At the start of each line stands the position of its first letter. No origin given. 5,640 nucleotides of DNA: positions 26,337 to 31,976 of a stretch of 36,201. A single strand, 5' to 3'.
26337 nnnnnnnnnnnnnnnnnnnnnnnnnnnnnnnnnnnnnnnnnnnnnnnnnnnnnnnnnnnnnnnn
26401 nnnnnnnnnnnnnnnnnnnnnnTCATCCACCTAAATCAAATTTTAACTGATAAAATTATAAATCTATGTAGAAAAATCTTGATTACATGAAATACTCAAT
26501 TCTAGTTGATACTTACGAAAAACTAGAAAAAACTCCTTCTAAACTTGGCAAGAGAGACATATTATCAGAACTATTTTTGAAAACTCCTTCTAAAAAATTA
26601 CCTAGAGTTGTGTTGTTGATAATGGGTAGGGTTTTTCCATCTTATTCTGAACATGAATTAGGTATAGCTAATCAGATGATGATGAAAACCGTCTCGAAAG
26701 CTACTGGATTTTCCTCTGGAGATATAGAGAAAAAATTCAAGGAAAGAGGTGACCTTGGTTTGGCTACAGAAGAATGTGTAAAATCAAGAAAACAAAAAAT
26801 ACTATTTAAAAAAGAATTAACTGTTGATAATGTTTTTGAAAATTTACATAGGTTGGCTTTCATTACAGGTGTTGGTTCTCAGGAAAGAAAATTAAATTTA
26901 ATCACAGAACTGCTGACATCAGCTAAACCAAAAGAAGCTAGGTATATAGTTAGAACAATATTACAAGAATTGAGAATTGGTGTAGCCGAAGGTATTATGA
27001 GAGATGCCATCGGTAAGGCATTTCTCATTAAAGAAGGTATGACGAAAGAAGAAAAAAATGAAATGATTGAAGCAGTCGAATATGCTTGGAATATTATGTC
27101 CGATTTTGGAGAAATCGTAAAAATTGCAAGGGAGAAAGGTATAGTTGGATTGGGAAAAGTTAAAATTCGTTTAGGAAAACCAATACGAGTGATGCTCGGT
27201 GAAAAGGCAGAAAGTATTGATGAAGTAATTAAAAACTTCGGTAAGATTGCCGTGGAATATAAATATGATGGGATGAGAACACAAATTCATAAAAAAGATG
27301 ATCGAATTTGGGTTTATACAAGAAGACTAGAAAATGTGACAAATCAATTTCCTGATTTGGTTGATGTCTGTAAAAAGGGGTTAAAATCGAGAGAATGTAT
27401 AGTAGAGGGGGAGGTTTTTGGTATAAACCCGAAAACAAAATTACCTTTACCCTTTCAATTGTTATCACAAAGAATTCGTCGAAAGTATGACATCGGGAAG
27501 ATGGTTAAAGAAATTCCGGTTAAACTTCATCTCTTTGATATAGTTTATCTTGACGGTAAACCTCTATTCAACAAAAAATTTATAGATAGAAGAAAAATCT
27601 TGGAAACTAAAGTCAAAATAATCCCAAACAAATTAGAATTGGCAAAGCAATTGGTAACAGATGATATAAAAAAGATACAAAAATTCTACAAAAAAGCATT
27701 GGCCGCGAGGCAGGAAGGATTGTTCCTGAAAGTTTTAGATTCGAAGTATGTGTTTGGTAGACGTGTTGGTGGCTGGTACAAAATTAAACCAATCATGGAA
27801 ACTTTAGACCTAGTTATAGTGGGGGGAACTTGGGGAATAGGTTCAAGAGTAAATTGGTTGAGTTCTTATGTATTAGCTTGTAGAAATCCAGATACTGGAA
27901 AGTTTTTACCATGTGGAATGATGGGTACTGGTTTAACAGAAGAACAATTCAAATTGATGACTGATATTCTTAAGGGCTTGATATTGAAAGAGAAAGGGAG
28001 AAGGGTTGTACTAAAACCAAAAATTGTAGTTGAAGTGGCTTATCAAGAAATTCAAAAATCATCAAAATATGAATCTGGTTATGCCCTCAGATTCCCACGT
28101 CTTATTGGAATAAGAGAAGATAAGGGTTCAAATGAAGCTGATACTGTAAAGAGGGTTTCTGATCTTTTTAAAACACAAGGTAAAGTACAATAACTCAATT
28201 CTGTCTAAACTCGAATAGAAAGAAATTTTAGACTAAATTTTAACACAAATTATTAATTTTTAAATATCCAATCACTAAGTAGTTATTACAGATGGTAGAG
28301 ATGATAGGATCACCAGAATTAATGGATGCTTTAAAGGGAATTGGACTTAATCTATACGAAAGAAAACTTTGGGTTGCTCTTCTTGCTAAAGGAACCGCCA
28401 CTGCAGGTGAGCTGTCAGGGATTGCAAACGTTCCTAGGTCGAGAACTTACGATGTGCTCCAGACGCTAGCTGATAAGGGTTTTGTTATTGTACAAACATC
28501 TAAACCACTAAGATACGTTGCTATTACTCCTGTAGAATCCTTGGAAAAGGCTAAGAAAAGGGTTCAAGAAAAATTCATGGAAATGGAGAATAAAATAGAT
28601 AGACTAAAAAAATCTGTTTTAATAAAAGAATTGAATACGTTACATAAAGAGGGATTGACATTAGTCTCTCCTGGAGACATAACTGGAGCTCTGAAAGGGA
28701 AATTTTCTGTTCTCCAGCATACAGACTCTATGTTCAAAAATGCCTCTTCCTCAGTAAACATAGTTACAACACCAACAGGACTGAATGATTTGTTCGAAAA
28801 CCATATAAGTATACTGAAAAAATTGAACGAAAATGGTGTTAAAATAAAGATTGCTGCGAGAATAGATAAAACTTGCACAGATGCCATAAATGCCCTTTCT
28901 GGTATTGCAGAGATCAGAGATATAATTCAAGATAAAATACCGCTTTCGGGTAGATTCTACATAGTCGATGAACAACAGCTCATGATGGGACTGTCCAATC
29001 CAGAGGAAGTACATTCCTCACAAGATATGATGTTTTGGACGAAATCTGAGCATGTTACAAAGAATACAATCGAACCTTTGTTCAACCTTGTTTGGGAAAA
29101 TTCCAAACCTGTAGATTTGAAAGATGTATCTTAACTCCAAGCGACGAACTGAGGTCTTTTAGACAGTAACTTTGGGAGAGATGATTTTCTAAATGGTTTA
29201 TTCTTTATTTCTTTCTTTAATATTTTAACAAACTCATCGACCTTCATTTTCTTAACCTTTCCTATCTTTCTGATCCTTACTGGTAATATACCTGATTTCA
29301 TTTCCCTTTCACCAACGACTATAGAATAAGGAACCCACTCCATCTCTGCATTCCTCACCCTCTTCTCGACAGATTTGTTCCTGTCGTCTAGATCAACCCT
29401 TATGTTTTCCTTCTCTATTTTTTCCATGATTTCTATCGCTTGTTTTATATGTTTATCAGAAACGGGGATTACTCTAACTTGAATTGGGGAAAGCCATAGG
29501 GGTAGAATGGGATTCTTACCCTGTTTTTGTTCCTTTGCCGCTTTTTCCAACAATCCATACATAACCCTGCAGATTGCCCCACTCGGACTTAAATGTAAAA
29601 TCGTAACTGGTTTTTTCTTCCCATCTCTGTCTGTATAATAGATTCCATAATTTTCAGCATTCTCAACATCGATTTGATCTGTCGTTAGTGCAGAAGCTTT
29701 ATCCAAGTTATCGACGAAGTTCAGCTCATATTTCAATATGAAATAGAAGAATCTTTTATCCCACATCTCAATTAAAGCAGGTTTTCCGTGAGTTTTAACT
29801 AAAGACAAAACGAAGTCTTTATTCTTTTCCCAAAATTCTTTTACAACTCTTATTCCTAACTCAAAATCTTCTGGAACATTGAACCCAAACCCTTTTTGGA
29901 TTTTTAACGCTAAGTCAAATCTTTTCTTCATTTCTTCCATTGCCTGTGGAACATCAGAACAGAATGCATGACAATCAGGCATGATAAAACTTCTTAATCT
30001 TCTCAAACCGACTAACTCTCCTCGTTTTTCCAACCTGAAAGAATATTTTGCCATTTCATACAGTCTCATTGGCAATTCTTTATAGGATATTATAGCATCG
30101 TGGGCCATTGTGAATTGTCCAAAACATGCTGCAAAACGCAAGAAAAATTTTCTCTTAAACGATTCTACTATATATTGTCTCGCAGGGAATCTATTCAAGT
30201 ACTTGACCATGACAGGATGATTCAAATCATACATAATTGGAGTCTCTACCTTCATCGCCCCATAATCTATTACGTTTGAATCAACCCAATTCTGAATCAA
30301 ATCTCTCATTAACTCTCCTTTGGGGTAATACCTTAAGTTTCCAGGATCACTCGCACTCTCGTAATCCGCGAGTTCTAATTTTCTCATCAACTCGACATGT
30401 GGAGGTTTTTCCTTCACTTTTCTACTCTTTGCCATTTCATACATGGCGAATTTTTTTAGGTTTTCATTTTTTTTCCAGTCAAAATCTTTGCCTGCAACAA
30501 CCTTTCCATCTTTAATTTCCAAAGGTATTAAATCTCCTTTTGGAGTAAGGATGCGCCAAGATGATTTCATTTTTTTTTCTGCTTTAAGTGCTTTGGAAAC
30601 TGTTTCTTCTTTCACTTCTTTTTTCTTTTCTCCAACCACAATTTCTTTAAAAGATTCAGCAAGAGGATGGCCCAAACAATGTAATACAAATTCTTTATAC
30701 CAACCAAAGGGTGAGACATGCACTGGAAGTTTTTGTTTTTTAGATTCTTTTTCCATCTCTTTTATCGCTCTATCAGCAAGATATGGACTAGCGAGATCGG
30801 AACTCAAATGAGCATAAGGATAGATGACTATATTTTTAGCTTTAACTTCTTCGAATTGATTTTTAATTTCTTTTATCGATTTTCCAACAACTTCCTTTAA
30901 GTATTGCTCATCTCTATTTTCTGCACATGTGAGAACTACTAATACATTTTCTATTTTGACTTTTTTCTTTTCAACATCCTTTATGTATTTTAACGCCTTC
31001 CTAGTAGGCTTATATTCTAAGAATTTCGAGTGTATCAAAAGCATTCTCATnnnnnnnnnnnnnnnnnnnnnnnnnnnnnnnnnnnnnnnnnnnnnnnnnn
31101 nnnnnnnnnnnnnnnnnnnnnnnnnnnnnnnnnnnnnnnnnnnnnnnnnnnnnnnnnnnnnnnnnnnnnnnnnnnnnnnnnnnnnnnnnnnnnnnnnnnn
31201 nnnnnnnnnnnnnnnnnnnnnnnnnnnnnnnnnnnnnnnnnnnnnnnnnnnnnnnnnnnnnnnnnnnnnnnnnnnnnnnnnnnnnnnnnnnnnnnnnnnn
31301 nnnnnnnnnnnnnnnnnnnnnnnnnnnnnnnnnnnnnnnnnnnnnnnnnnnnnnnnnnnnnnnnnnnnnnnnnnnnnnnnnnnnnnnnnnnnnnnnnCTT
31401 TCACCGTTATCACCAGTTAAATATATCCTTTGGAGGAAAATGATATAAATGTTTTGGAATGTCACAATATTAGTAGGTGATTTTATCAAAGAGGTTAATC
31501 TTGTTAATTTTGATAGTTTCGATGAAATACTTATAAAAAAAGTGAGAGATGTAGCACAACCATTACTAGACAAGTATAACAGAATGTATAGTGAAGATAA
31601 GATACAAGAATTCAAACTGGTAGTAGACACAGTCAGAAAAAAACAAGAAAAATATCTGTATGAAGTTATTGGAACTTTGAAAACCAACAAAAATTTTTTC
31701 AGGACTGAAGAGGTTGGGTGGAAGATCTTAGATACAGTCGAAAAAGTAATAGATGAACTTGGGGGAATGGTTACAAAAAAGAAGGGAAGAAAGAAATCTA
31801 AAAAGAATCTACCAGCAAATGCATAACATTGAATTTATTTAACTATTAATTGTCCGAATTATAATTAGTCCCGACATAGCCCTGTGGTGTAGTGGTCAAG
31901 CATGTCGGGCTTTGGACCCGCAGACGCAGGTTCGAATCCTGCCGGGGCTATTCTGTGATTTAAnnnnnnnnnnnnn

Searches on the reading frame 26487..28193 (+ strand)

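Call 30: search_protein_families(library=pfam, proteins=[window:26487-28193:+], max_evalue=0.001)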
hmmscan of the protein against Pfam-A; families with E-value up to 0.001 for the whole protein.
window:26487-28193:+ (568 aa): 4 families
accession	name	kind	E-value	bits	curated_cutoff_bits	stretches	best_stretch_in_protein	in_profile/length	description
PF01068.26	DNA_ligase_A_M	-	7.3e-55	186.2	26.2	1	236-434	2-204/204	ATP dependent DNA ligase domain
PF04675.19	DNA_ligase_A_N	-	9.7e-43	146.8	24.6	1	3-175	2-173/174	DNA ligase N terminus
PF04679.21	DNA_ligase_A_C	-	2.6e-15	57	27.5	1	456-546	3-94/94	ATP dependent DNA ligase C terminal region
PF09414.15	RNA_ligase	-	0.00058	20.5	27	1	253-432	2-169/171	RNA ligase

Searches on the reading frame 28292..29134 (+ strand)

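Call 30: search_protein_families(library=pfam, proteins=[window:28292-29134:+], max_evalue=0.001)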
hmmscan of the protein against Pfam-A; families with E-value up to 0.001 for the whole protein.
window:28292-29134:+ (280 aa): 1 family
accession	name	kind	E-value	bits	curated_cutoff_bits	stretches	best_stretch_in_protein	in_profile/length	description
PF01978.25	TrmB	-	1.2e-18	67.2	25.6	1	14-80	1-67/68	Sugar-specific transcriptional regulator TrmB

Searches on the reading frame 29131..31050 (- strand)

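Call 30: search_protein_families(library=pfam, proteins=[window:29131-31050:-], max_evalue=0.001)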
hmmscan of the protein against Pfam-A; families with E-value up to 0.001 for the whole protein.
window:29131-31050:- (639 aa): 3 families
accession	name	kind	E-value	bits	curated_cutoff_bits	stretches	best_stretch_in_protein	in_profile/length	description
PF08915.16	tRNA-Thr_ED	-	1.2e-44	152.1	30.2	1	1-137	1-137/137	Archaea-specific editing domain of threonyl-tRNA synthetase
PF03129.25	HGTP_anticodon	-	3.3e-21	75.7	21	1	524-613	1-93/94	Anticodon binding domain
PF00587.30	tRNA-synt_2b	-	4.6e-14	53.3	29.3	1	296-502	4-177/179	tRNA synthetase class II core domain (G, H, P, S and T)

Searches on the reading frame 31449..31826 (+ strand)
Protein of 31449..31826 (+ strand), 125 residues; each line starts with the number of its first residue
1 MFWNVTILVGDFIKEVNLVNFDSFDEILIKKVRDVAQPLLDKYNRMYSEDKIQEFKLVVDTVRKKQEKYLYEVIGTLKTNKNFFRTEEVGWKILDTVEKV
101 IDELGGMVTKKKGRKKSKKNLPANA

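Call 8: search_protein_families(library=pfam, proteins=[window:31449-31826:+], max_evalue=0.01)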
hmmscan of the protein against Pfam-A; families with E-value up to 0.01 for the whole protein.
window:31449-31826:+ (125 aa): 0 families

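Call 9: search_protein_families(library=ncbifam, proteins=[window:31449-31826:+], max_evalue=0.01)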
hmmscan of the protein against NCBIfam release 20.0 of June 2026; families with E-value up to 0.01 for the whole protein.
window:31449-31826:+ (125 aa): 0 families

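Call 52: find_homologous_proteins(query=window:31449-31826:+, max_evalue=0.001)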
Query window:31449-31826:+ (125 aa): 21 proteins with E <= 0.001 among 35 candidates.
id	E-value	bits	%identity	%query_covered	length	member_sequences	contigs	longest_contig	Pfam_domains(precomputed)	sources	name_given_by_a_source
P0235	8.2e-74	263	100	100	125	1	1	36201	-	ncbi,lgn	-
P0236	3.0e-73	262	99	100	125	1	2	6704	-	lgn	-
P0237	1.2e-61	224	86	100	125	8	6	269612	-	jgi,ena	-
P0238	6.5e-46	173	68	94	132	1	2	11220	-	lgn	-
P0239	7.5e-46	173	68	94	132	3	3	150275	-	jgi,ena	-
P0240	2.4e-45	172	68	94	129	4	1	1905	-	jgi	-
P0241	3.4e-45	171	67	94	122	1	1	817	-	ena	-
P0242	5.8e-45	170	70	91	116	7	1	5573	-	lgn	-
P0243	6.1e-44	167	69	91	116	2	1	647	-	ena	-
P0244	6.2e-44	167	68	91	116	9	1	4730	-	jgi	-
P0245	1.1e-43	166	68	91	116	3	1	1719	-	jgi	-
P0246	1.9e-43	166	70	91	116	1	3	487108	-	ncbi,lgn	-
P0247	5.9e-43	164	68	91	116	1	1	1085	-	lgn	-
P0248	3.8e-42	161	68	91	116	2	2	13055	-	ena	-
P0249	4.3e-42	161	70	78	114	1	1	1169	-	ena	-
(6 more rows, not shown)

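Call 53: find_encoding_contigs(protein=P0235, flank=2000, max_places=3)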
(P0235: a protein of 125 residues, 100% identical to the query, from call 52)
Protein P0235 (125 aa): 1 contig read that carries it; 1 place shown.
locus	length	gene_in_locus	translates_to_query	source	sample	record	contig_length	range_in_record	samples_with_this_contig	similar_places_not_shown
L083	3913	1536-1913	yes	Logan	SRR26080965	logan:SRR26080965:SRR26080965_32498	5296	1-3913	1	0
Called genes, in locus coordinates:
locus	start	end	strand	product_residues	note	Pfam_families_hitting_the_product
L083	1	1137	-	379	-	?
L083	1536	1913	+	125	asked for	-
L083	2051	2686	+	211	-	PF13489:Methyltransf_23 (weak), PF08241:Methyltransf_11, PF08242:Methyltransf_12 (weak), PF13649:Methyltransf_25, PF13847:Methyltransf_31 (weak)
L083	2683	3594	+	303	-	PF03054:tRNA_Me_trans (weak), PF01171:ATP_bind_3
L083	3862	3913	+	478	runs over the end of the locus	?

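Call 59: predict_structure(alignment_id=A3)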
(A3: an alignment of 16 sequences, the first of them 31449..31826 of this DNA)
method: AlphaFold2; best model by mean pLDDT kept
length: 125 residues; sequences in the alignment: 16
mean_pLDDT: 59.9   pTM: 0.50
mean pLDDT of the five models: 59.9, 44.9, 41.9, 40.9, 38.6
residues with pLDDT >= 90: 0; 70-90: 24; 50-70: 73; < 50: 28
segments of 3 or more residues with pLDDT < 50: 1-13, 113-125
pLDDT, mean of each block of 10 residues (from residue 1): 33 46 58 65 62 66 65 72 73 71 67 46 44
secondary structure, 60 per line:
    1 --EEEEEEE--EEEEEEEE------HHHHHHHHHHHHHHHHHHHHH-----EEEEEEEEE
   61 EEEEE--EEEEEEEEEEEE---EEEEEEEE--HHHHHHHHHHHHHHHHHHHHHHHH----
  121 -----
elements in order: E3-9 E12-19 H26-46 E52-65 E68-79 E83-90 H93-116

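Call 61: search_solved_structures(query=A3, max_evalue=10)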
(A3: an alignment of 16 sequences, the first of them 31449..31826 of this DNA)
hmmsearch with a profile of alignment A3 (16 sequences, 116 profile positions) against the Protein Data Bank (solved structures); distinct sequences matched with E-value up to 10: 13.
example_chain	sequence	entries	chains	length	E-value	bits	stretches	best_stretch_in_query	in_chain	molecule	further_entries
8uu4_w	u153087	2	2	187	0.032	17.5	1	18-110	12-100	Ribosome hibernation promoting factor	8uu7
6jbo_A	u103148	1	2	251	0.084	16.2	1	20-58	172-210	Alginate-binding protein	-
1q1h_A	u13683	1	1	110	0.099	15.9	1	21-102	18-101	Transcription Factor E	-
3at7_A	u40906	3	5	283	0.12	15.7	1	20-58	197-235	Alginate-binding flagellin | Alginate-binding protein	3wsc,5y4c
4v8h_AX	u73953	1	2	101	0.47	13.8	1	56-111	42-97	Probable sigma(54) modulation protein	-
9ee7_A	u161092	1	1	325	0.49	13.7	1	38-81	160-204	DNA repair protein XRS2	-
3r79_A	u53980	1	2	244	0.72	13.2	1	25-73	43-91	uncharacterized protein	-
3jxz_A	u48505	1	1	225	0.87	12.9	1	55-84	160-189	alkylpurine DNA glycosylase AlkD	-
3jy1_A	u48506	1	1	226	0.88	12.9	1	55-84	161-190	alkylpurine DNA glycosylase AlkD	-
3jx7_A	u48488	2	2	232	0.91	12.8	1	55-84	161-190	alkylpurine DNA glycosylase AlkD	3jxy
5cl3_A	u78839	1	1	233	0.92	12.8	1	55-84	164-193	AlkD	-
3bvs_A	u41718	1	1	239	0.95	12.8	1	55-84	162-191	Alkylpurine DNA Glycosylase AlkD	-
5cl4_A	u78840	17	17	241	0.97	12.7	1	55-84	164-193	AlkD | DNA-7-methylguanine glycosylase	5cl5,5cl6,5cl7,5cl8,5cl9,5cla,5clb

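Call 62: fold_search(model_id=the predicted structure, library=pdb)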
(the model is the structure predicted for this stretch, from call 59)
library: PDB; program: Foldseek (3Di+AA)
matches with E <= 10: 556; with E <= 0.001: 10
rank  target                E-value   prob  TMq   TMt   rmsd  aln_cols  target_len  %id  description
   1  8fmw_W                1.2e-04  1.00  0.60  0.75   2.7       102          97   22  The structure of a hibernating ribosome in the Lyme disease pathogen (released 2023-11-08)
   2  28lu_y                2.1e-04  1.00  0.65  0.57   5.1       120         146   17  Structure of the Chlamydomonas reinhardtii chlororibosome with factor pY (released 2026-04-01)
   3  5mmj_y                2.8e-04  1.00  0.61  0.65   3.9       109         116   16  Structure of the small subunit of the chloroplast ribosome (released 2017-01-11)
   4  8uu4_w                4.3e-04  1.00  0.55  0.65   3.4       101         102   17  Cryo-EM structure of the Listeria innocua 70S ribosome in complex with HPF (structure I-A) (released 2024-02-28)
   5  4hei_A                5.8e-04  1.00  0.52  0.68   3.4        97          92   15  2A X-RAY STRUCTURE OF HPF from VIBRIO CHOLERAE (released 2012-10-24)
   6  8rd8_D                6.5e-04  1.00  0.59  0.68   3.0       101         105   16  Cryo-EM structure of P. urativorans 70S ribosome in complex with hibernation factors Balon and RaiA (structure 1). (released 2024-02-21)
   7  5x8r_y                6.5e-04  1.00  0.62  0.71   3.4       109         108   16  Structure of the 30S small subunit of chloroplast ribosome from spinach (released 2017-06-07)
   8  8uu7_w                6.5e-04  1.00  0.55  0.66   3.4       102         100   19  Cryo-EM structure of the Listeria innocua 70S ribosome in complex with HflXr, HPF, and E-site tRNA (structure II-B) (released 2024-02-28)
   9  6dzk_Y                6.9e-04  1.00  0.56  0.66   3.9       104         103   16  Cryo-EM Structure of Mycobacterium smegmatis C(minus) 30S ribosomal subunit with MPY (released 2018-09-19)
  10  6gzq_V2               1.0e-03  1.00  0.60  0.62   4.8       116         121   17  T. thermophilus hibernating 70S ribosome (released 2018-10-24)
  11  5ngm_Av               1.1e-03  1.00  0.64  0.51   3.4       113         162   17  2.9S structure of the 70S ribosome composing the S. aureus 100S complex (released 2017-10-04)
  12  5zep_x                1.1e-03  1.00  0.54  0.66   4.3       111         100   15  M. smegmatis hibernating state 70S ribosome structure (released 2018-09-26)
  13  2rql_MODEL_1_A        1.7e-03  1.00  0.54  0.68   3.5       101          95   14  Solution structure of the E. coli ribosome hibernation promoting factor HPF (released 2010-02-02)
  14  5myj_A                1.7e-03  1.00  0.58  0.48   7.5       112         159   20  Structure of 70S ribosome from Lactococcus lactis (released 2017-10-11)
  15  6eri_BV               1.8e-03  1.00  0.57  0.66   3.1        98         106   17  Structure of the chloroplast ribosome with chl-RRF and hibernation-promoting factor (released 2018-04-18)
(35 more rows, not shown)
